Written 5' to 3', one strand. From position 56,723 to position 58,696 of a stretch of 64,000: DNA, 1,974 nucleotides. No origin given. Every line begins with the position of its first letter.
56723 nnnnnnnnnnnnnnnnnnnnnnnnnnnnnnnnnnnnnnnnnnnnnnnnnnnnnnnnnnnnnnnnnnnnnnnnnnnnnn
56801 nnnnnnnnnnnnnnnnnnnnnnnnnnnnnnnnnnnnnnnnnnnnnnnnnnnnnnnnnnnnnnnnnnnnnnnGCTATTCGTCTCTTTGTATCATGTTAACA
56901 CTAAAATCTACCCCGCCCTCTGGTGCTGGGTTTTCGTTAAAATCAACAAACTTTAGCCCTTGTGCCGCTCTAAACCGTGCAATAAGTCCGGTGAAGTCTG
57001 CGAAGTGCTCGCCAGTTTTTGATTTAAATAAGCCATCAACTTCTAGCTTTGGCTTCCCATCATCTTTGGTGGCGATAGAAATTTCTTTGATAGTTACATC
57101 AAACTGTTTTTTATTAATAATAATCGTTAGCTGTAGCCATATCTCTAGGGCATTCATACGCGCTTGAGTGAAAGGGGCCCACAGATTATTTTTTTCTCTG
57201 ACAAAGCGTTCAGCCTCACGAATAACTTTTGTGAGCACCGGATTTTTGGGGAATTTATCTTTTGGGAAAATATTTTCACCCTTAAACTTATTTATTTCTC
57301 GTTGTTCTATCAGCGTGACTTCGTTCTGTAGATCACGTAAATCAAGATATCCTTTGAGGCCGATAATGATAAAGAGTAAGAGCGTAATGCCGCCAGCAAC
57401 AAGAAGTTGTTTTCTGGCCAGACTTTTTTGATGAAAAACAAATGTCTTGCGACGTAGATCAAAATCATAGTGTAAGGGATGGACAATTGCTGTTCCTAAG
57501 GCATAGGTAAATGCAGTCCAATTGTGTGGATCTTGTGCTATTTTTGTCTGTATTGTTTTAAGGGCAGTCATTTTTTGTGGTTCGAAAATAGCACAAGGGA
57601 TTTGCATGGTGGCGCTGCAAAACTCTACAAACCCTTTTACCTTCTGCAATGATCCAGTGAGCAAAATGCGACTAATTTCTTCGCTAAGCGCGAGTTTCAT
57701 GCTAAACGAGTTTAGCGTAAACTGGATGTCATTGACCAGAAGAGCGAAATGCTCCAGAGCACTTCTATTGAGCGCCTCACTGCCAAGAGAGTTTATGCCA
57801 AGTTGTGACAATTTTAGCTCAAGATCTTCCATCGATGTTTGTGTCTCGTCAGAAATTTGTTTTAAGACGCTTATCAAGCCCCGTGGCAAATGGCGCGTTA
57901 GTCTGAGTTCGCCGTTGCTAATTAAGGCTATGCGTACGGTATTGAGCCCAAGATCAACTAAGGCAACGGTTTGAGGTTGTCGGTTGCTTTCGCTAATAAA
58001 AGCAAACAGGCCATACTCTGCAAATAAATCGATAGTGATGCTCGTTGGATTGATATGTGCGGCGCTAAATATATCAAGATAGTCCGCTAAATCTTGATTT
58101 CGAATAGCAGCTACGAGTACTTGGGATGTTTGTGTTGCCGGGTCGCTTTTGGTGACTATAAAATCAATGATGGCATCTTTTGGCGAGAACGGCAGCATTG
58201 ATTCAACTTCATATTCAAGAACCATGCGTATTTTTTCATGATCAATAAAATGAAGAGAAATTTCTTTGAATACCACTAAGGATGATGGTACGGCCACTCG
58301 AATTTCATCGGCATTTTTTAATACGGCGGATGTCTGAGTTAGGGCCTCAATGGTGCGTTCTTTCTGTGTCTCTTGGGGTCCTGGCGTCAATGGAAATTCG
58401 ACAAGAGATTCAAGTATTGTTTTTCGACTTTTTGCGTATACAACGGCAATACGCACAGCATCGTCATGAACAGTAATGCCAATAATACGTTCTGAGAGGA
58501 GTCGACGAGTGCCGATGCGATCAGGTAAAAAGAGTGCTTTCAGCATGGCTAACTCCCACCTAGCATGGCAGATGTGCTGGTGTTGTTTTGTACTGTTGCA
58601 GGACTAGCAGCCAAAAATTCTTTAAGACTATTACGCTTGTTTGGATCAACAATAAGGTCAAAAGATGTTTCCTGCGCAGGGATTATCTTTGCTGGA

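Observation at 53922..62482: Dual-secretin T2SS-like envelope module (GspC - secretin A - PilMN/GspL-like - PilO/GspM-like - secretin B) without ATPase, platform or pseudopilin genes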

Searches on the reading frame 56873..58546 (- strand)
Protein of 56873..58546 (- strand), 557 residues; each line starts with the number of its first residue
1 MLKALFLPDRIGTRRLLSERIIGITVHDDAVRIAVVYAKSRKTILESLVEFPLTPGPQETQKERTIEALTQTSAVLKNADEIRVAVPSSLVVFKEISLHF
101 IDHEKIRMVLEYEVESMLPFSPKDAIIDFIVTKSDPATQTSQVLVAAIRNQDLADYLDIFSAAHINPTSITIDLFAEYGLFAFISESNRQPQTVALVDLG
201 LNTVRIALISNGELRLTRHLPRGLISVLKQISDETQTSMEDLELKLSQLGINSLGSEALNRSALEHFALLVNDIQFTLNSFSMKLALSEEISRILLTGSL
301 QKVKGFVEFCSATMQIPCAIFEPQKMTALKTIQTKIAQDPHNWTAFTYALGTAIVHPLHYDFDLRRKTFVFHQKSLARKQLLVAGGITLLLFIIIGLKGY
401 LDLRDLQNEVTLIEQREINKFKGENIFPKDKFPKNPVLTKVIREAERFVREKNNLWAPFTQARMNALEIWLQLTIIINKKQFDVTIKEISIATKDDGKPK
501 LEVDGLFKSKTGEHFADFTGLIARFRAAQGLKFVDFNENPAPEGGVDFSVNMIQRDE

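Call 3: search_protein_families(library=pfam, proteins=[window:56873-58546:-], max_evalue=0.01)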
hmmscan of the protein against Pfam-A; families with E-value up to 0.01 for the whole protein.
window:56873-58546:- (557 aa): 2 families
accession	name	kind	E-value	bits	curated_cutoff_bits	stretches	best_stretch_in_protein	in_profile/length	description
PF11104.14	PilM_2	-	4.7e-24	85.4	27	1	23-353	1-336/340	Type IV pilus assembly protein PilM;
PF14450.12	FtsA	-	0.00081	20.2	31.8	1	195-340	1-120/127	Cell division protein FtsA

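Call 6: search_protein_families(library=ncbifam, proteins=[window:56873-58546:-], max_evalue=0.1)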
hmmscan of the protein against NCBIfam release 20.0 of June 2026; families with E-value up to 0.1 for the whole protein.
window:56873-58546:- (557 aa): 5 families
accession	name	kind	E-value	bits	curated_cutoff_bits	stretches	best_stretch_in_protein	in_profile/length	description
TIGR01175.1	pilM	subfamily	7.5e-19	67.9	133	1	21-354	5-345/348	type IV pilus assembly protein PilM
NF045709.1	Amuc_1101_fam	equivalog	3.9e-13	49.1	650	1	60-415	52-411/608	Amuc_1101 family PilM-like pilus complex protein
TIGR01174.1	ftsA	equivalog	1.1e-06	28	175.85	1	155-243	162-247/371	cell division protein FtsA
NF045943.2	MAG3720_fam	hypoth_equivalog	0.00012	21.3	70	1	142-302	155-318/395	MAG3720 family protein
TIGR01709.2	typeII_sec_gspL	equivalog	0.01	14.9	65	1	70-176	38-142/392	type II secretion system protein GspL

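Call 8: find_encoding_contigs(protein=window:56873-58546:-, flank=10000, max_places=6)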
Protein window:56873-58546:- (557 aa): no gene with exactly this product is on record in the collection.

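Call 9: find_homologous_proteins(query=window:56873-58546:-)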
Query window:56873-58546:- (557 aa): 139 proteins with E <= 0.001 among 8000 candidates; the best 120 are listed.
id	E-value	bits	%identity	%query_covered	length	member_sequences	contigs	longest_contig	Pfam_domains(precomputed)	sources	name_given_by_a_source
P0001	0.0e+0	1216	100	100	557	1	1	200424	PF11104.15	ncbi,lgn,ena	-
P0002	2.2e-282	956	76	100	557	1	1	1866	PF11104.15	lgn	-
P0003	7.8e-280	947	76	100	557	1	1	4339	PF11104.15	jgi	jgi:type IV pilus assembly protein PilM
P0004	3.5e-278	942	76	100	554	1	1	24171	PF11104.15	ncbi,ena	-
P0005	1.3e-267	907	72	100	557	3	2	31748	PF11104.15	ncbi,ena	-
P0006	3.5e-262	889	72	100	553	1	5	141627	PF11104.15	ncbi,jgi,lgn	jgi:type IV pilus assembly protein PilM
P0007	6.7e-219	746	60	100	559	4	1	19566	PF11104.15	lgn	-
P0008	4.7e-213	727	58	100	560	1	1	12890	PF11104.15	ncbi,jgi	jgi:Tfp pilus assembly PilM family ATPase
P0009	5.8e-213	727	58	100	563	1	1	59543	PF05134.20,PF11104.15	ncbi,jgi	jgi:type IV pilus assembly protein PilM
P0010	1.2e-186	640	53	100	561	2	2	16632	PF11104.15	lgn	-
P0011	1.6e-174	600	50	99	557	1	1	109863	PF11104.15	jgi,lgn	-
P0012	9.2e-170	584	49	99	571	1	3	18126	PF05134.20,PF11104.15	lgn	-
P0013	2.0e-168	580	50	99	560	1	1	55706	PF11104.15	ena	-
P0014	2.6e-168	579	49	99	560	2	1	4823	PF11104.15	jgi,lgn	jgi:type IV pilus assembly protein PilM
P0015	2.3e-166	573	48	100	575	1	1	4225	PF05134.20,PF11104.15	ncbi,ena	-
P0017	1.7e-161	557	49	99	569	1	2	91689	PF05134.20,PF11104.15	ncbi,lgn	-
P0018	1.4e-159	550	48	100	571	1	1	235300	PF05134.20,PF11104.15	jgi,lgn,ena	-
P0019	3.3e-159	549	46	99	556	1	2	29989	PF05134.20,PF11104.15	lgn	-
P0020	1.0e-158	548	47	100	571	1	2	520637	PF05134.20,PF11104.15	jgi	jgi:Tfp pilus assembly PilM family ATPase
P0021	2.8e-156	540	46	100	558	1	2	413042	PF05134.20,PF11104.15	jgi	jgi:Tfp pilus assembly PilM family ATPase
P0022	7.8e-154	531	47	100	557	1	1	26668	PF05134.20,PF11104.15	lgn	-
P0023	2.1e-153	530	46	99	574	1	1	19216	PF05134.20,PF11104.15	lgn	-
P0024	7.9e-153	528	46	99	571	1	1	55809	PF05134.20,PF11104.15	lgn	-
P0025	1.1e-152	528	46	100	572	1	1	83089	PF05134.20,PF11104.15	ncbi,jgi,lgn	ncbi:MAG: pilus assembly protein PilM [Candidatus Babeliales bacterium]|jgi:type IV pilus assembly p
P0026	5.2e-152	525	44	100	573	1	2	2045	PF05134.20,PF11104.15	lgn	-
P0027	9.1e-152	525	44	100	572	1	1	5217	PF05134.20,PF11104.15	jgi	jgi:Tfp pilus assembly PilM family ATPase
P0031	4.7e-149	516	43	100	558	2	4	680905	PF05134.20,PF11104.15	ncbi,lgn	-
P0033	1.3e-148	514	46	99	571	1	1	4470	PF05134.20,PF11104.15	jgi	jgi:Tfp pilus assembly PilM family ATPase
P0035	1.5e-147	511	45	100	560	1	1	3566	PF05134.20,PF11104.15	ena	-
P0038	7.0e-146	505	44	99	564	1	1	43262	PF05134.20,PF11104.15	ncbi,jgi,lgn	-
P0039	2.9e-145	503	44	100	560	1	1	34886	PF05134.20,PF11104.15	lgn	-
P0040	2.3e-144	500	46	100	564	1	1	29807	PF05134.20,PF11104.15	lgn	-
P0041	8.6e-144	498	45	100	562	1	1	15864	PF05134.20,PF11104.15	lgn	-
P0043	3.4e-139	483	45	96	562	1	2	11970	PF05134.20,PF11104.15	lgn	-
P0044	8.2e-139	482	45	99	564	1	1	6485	PF05134.20,PF11104.15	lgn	-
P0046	3.9e-135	470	44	99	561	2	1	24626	PF05134.20,PF11104.15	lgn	-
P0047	4.2e-134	466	44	99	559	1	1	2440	PF05134.20,PF14450.13,PF11104.15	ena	-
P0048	6.1e-134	466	41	99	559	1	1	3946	PF05134.20,PF11104.15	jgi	jgi:type IV pilus assembly protein PilM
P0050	3.6e-132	460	43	99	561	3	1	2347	PF05134.20,PF11104.15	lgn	-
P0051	3.8e-132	460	43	99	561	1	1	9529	PF05134.20,PF11104.15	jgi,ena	-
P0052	4.6e-132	460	42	99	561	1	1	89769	PF05134.20,PF11104.15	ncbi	ncbi:MAG: type II secretion system protein GspL [bacterium]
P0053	6.5e-132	459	42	99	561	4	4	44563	PF05134.20,PF11104.15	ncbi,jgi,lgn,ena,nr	ncbi:MAG: type II secretion system protein GspL [Candidatus Babeliales bacterium]|jgi:Tfp pilus asse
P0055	8.3e-132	459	42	99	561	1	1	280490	PF05134.20,PF11104.15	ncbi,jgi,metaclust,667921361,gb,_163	metaclust:\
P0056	9.9e-132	459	42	99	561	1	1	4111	PF05134.20,PF11104.15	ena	-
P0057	1.9e-131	458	42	100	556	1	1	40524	PF05134.20,PF14450.13,PF11104.15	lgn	-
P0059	1.2e-130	455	43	95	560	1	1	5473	PF05134.20,PF14450.13,PF11104.15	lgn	-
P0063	4.9e-129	450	42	99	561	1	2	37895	PF05134.20,PF11104.15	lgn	-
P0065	2.6e-128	447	42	99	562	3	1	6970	PF05134.20,PF11104.15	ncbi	-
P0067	2.3e-127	444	41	99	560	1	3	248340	PF05134.20,PF14450.13,PF11104.15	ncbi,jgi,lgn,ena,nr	ncbi:MAG: General secretion pathway protein L [candidate division TM6 bacterium GW2011_GWF2_37_49]|n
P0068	4.5e-127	443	41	100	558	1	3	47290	PF05134.20,PF11104.15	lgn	-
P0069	1.2e-126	442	42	100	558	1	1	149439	PF05134.20,PF11104.15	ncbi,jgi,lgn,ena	-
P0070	1.7e-126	441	39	99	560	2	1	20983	PF05134.20,PF14450.13,PF11104.15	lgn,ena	-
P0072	2.0e-126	441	41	100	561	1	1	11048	PF05134.20,PF11104.15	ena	-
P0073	2.2e-125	438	41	100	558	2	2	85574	PF05134.20,PF11104.15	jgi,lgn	jgi:type IV pilus assembly protein PilM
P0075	9.6e-125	436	42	100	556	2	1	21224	PF05134.20,PF11104.15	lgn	-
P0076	1.2e-124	435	41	95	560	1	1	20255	PF05134.20,PF14450.13,PF11104.15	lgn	-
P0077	1.3e-123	432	41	100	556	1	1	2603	PF05134.20,PF11104.15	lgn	-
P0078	3.3e-123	430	41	99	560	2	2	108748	PF05134.20,PF11104.15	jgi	jgi:type IV pilus assembly protein PilM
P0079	4.2e-123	430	40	99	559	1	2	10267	PF05134.20,PF11104.15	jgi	-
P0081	1.5e-122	428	41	99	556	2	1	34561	PF05134.20,PF11104.15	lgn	-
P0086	9.1e-119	416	40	100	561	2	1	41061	PF05134.20,PF14450.13,PF11104.15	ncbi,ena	-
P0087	9.3e-119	416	40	100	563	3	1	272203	PF05134.20,PF11104.15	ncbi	-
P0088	1.6e-117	412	39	100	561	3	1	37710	PF05134.20,PF11104.15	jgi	-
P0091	3.3e-116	407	39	100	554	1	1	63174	PF05134.20,PF11104.15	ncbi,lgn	-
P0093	2.1e-115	405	37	100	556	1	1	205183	PF05134.20,PF11104.15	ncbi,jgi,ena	ncbi:MAG: type II secretion system protein GspL [Candidatus Babeliales bacterium]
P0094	3.5e-115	404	39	95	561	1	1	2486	PF05134.20,PF11104.15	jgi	jgi:type IV pilus assembly protein PilM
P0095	5.1e-115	403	38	100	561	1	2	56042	PF05134.20,PF11104.15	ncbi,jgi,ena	-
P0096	7.7e-115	403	39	100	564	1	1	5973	PF05134.20,PF11104.15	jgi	jgi:Tfp pilus assembly PilM family ATPase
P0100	5.4e-112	393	38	99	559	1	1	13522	PF05134.20,PF14450.13,PF11104.15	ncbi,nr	ncbi:hypothetical protein GF385_03015 [Candidatus Dependentiae bacterium]|nr:hypothetical protein [C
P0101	5.6e-112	393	39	100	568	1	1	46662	PF05134.20,PF11104.15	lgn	-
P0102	5.7e-111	390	39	100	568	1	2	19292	PF05134.20,PF11104.15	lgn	-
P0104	5.1e-110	387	37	100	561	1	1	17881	PF05134.20,PF11104.15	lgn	-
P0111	1.2e-101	359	37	98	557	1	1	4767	PF05134.20,PF11104.15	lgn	-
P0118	1.1e-93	333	35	99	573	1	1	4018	PF05134.20,PF11104.15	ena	-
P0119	3.9e-93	331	35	100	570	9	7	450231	PF05134.20,PF11104.15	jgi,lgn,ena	-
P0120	1.8e-89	319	35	100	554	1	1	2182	PF05134.20,PF11104.15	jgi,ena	-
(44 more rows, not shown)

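Call 10: find_encoding_contigs(protein=P0001, flank=10000, max_places=3)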
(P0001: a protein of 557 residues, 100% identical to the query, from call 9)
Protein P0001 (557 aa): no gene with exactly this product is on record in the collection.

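Call 13: find_related_loci(query=A1, collection=genome_contigs, flank=10000)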
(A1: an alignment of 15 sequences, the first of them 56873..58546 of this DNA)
Query A1 (557 aa) in genome_contigs; peptide patterns used: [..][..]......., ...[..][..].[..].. (x = any residue, [..] = any of these).
56 stretches matched a pattern; 46 encode a relative of the query (tblastn E <= 1e-3); 45 distinct loci.
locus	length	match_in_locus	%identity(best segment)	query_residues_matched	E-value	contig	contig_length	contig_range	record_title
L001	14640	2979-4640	76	1-557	0e+0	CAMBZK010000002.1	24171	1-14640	MAG: candidate division TM6 bacterium UASB124 isolate LH-02apr19-240 genome assembly, contig: LH-02apr19-C4315, whole ge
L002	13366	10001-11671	72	1-557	0e+0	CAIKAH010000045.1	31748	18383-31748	uncultured bacterium isolate LaPlata_bin-3921 genome assembly, contig: bin-3921:45/57, whole genome shotgun sequence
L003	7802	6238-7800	59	1-518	0e+0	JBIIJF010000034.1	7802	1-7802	MAG: Candidatus Babeliales bacterium isolate ME2001-09-26pf_3300043571_group1_bin17 Rohwer_bin1428_scaffold_2867_c1, who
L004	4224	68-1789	48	1-556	0e+0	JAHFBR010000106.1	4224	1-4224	MAG: bacterium isolate nzgw202 NODE_31895_length_4225_cov_3.087232, whole genome shotgun sequence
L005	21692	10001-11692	49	1-552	1e-173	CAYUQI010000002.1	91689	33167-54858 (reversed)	MAG TPA_asm: uncultured Pseudomonadota bacterium isolate SRP278314_co1_354 genome assembly, contig: NODE_292_length_9168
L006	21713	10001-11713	46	1-556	4e-165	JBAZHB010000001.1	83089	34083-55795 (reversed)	MAG: Candidatus Babeliales bacterium isolate SO_2017_LW3_6 NODE_563_length_83089_cov_1.631506_LW162_2017, whole genome s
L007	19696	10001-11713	44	1-556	2e-161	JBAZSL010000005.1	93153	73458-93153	MAG: Candidatus Babeliales bacterium isolate SO_2017_GW1_172 NODE_1522_length_93153_cov_1.430998_OW334_2017, whole genom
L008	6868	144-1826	45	1-557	3e-158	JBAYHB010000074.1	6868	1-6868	MAG: Candidatus Babeliales bacterium isolate SO_2016_GW1_139 scaffold21137_OW334_2016, whole genome shotgun sequence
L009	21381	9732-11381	44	2-552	1e-149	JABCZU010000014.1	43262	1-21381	MAG: Candidatus Dependentiae bacterium isolate BWOrgControl_Nextera66_MAG2 3300020618.a:Ga0206858_1036, whole genome sho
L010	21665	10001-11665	45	1-552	4e-148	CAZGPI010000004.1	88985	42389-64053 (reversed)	MAG TPA_asm: uncultured Pseudomonadota bacterium isolate SRP272421_co3_350 genome assembly, contig: NODE_213_length_8898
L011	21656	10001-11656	43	1-550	2e-143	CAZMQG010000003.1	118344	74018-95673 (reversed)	MAG TPA_asm: uncultured Pseudomonadota bacterium isolate SRP278314_co2_28 genome assembly, contig: NODE_260_length_11834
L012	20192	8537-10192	42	1-550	1e-142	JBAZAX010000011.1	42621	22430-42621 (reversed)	MAG: Candidatus Babeliales bacterium isolate SO_2017_GW1_1 NODE_4292_length_42621_cov_1.187815_OW334_2017, whole genome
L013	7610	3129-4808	42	1-557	2e-140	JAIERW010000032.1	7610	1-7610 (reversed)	MAG: Candidatus Babeliales bacterium isolate co.spades.METABAT.1kb_160 c_000000419478, whole genome shotgun sequence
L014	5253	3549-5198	42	1-552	2e-140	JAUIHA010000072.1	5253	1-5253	MAG: bacterium isolate Co_bin.190 NODE_90388_length_5253_cov_0.947327, whole genome shotgun sequence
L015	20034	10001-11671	43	1-557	3e-138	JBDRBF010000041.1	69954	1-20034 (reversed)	MAG: bacterium isolate MEGAHIT-group-1.1042 k141_12782425, whole genome shotgun sequence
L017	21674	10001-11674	43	1-557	9e-159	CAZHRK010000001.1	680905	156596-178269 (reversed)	MAG TPA_asm: uncultured Pseudomonadota bacterium isolate SRP292972_co3_70 genome assembly, contig: NODE_8_length_680905_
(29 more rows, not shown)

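Call 31: search_protein_families(library=pfam, proteins=[L002:3740-5002:+, L017:3762-4970:+, L017:3006-3758:+, L017:2230-3009:+, L017:886-1785:+, L017:1860-2204:+], max_evalue=0.001)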
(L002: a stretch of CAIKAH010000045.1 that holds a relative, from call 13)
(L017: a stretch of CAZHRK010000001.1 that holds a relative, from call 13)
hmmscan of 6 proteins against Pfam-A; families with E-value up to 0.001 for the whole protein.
L002:3740-5002:+ (420 aa): 4 families
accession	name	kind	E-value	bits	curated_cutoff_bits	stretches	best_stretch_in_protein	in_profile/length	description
PF00072.30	Response_reg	-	9.7e-28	97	30.2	1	7-116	1-110/111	Response regulator receiver domain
PF25601.1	AAA_lid_14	-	2.3e-14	53.4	27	1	276-343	2-70/87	AAA+ ATPase lid domain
PF14532.12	Sigma54_activ_2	-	3.3e-13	50.5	25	1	138-271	1-135/138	Sigma-54 interaction domain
PF00158.32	Sigma54_activat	-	6.6e-11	42.6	20.2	1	138-197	2-61/168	Sigma-54 interaction domain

L017:3762-4970:+ (402 aa): 4 families
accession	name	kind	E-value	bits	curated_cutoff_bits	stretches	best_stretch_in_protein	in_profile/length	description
PF00072.30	Response_reg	-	1.4e-27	96.5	30.2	1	10-119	1-110/111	Response regulator receiver domain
PF14532.12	Sigma54_activ_2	-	2.1e-18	67.3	25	1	140-270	1-138/138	Sigma-54 interaction domain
PF25601.1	AAA_lid_14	-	3.9e-12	46.3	27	1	273-331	3-62/87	AAA+ ATPase lid domain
PF00158.32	Sigma54_activat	-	2.6e-06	27.7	20.2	1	139-188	1-50/168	Sigma-54 interaction domain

L017:3006-3758:+ (250 aa): 3 families
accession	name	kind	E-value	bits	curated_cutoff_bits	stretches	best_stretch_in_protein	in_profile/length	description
PF00005.33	ABC_tran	-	1.8e-32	113.3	25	1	18-166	2-137/137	ABC transporter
PF13304.12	AAA_21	-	3.6e-05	24.4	27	0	135-200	235-302/304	AAA domain, putative AbiEii toxin, Type IV TA system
PF02463.25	SMC_N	-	0.00017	21.5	40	0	129-207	135-208/220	RecF/RecN/SMC N terminal domain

L017:2230-3009:+ (259 aa): 1 family
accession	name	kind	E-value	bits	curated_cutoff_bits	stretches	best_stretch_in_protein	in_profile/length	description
PF02405.21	MlaE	-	7.7e-77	258.1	22.5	1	45-254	2-211/212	Permease MlaE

L017:886-1785:+ (299 aa): 1 family
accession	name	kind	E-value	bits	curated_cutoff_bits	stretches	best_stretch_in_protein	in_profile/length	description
PF00121.24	TIM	-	1.2e-72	244.8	20.1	1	55-297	3-243/245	Triosephosphate isomerase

L017:1860-2204:+ (114 aa): 1 family
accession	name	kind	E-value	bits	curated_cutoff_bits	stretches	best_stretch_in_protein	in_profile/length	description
PF03840.19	SecG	-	3.1e-15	56.4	29.2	1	4-71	1-70/70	Preprotein translocase SecG subunit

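Call 60: predict_structure(alignment_id=A1)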
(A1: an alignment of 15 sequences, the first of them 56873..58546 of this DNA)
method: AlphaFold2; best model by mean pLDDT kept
length: 557 residues; sequences in the alignment: 15
mean_pLDDT: 81.2   pTM: 0.63
mean pLDDT of the five models: 81.2, 80.8, 78.0, 74.2, 73.2
residues with pLDDT >= 90: 98; 70-90: 385; 50-70: 66; < 50: 8
segments of 3 or more residues with pLDDT < 50: 1-3, 368-372
pLDDT, mean of each block of 10 residues (from residue 1): 52 74 90 90 89 76 87 78 89 83 77 74 80 79 84 89 87 88 67 86 88 81 90 90 90 86 93 91 77 89 90 91 86 84 88 80 56 58 84 85 85 84 73 75 78 61 64 81 81 64 86 83 84 86 85 75
secondary structure, 60 per line:
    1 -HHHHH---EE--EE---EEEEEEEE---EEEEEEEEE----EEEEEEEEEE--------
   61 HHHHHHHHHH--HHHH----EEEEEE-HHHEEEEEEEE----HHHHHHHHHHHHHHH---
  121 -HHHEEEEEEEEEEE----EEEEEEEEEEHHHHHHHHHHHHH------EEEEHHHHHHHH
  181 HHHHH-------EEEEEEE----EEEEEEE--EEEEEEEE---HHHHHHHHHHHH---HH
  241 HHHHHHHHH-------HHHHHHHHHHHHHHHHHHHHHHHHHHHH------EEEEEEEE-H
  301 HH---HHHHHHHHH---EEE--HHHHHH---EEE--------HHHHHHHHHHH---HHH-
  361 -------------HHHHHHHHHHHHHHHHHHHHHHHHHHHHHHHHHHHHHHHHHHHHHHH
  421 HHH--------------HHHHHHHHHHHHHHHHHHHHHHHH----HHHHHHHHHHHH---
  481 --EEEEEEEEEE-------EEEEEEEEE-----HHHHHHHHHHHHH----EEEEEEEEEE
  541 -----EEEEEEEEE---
elements in order: H2-6 E19-26 E30-38 E43-52 H61-70 H73-76 E81-86 E91-98 H103-117 E125-135 E140-149 H150-162 E169-172 H173-185 E193-199 E204-210 E213-220 H224-235 H239-249 H257-284 E291-298 H306-314 E318-320 H323-328 E332-334 H343-353 H374-423 H438-461 H466-477 E483-492 E500-508 H514-526 E531-540 E546-554

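Call 64: fold_search(model_id=the predicted structure, library=pdb)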
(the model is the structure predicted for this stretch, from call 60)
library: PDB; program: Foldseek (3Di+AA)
matches with E <= 10: 1753; with E <= 0.001: 651
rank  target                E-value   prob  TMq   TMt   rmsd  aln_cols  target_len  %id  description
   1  5eox_B                4.2e-25  1.00  0.45  0.67   5.9       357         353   19  Pseudomonas aeruginosa PilM bound to ADP (released 2016-04-27)
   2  5eoy_B                2.7e-24  1.00  0.46  0.68   6.0       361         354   19  Pseudomonas aeruginosa SeMet-PilM bound to ADP (released 2016-04-27)
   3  5eou_B                3.2e-24  1.00  0.49  0.74   4.4       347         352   19  Pseudomonas aeruginosa PilM:PilN1-12 bound to ATP (released 2016-04-27)
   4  5eoy_A                4.0e-24  1.00  0.45  0.66   5.8       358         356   19  Pseudomonas aeruginosa SeMet-PilM bound to ADP (released 2016-04-27)
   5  5eq6_B                1.3e-23  1.00  0.44  0.64   6.4       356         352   19  Pseudomonas aeruginosa PilM bound to AMP-PNP (released 2016-04-27)
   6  5eox_A                1.5e-23  1.00  0.45  0.66   6.0       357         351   19  Pseudomonas aeruginosa PilM bound to ADP (released 2016-04-27)
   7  5eq6_A                8.3e-23  1.00  0.45  0.66   6.0       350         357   19  Pseudomonas aeruginosa PilM bound to AMP-PNP (released 2016-04-27)
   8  5eou_A                6.4e-22  1.00  0.47  0.74   4.7       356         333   19  Pseudomonas aeruginosa PilM:PilN1-12 bound to ATP (released 2016-04-27)
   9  3jc8_Ma               1.3e-20  1.00  0.50  0.76   4.0       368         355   19  Architectural model of the type IVa pilus machine in a piliated state (released 2016-03-16)
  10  2ych_A                5.0e-19  1.00  0.48  0.76   4.0       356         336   18  PilM-PilN type IV pilus biogenesis complex (released 2011-05-11)
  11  7q6d                  2.8e-16  1.00  0.46  0.64   5.1       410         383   14  E. coli FtsA 1-405 ATP 3 Ni (released 2022-09-21)
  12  7q6i_D                3.5e-16  1.00  0.49  0.72   5.0       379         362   14  Vibrio maritimus FtsA 1-396 ATP and FtsN 1-29, bent tetramers in double filament arrangement (released 2022-09-21)
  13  1e4g                  4.7e-16  1.00  0.42  0.59   6.9       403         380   13  FtsA (ATP-bound form) from Thermotoga maritima (released 2000-10-18)
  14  3wt0_C                5.8e-16  1.00  0.44  0.62   6.2       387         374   15  Crystal Structure Analysis of Cell Division Protein (released 2015-04-29)
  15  3wqt_A                9.0e-16  1.00  0.43  0.61   6.5       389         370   14  Staphylococcus aureus FtsA complexed with AMPPNP (released 2014-10-08)
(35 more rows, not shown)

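Call 69: search_protein_representatives(alignment_id=A1)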
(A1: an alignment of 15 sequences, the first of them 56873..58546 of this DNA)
Query: 15 sequences, 557 profile positions. Proteins with E-value up to 0.001 (for the whole library): 10172; up to 1e-10: 3111; up to 1e-30: 384. The best 150 are listed.
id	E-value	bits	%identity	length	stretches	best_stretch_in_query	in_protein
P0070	2.2e-231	785.7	-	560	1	1-556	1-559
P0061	4.2e-225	765.0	-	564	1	1-556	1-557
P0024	6.8e-221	751.1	-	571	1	1-556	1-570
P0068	6.1e-218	741.4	-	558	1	1-557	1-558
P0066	3.1e-212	722.5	-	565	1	1-556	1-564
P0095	3.4e-212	722.4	-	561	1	1-556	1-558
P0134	5.1e-204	695.4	-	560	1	1-556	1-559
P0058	3.9e-201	685.9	-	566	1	1-556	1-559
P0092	1.0e-195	668.0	-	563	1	1-555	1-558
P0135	6.5e-194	662.1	-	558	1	1-556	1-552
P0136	1.7e-192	657.4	-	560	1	1-556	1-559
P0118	2.5e-192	656.8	-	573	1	1-557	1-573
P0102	2.0e-189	647.3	-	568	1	1-556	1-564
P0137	1.4e-188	644.4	-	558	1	1-556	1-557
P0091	3.3e-188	643.3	-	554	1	1-555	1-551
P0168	1.3e-121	423.4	-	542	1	1-538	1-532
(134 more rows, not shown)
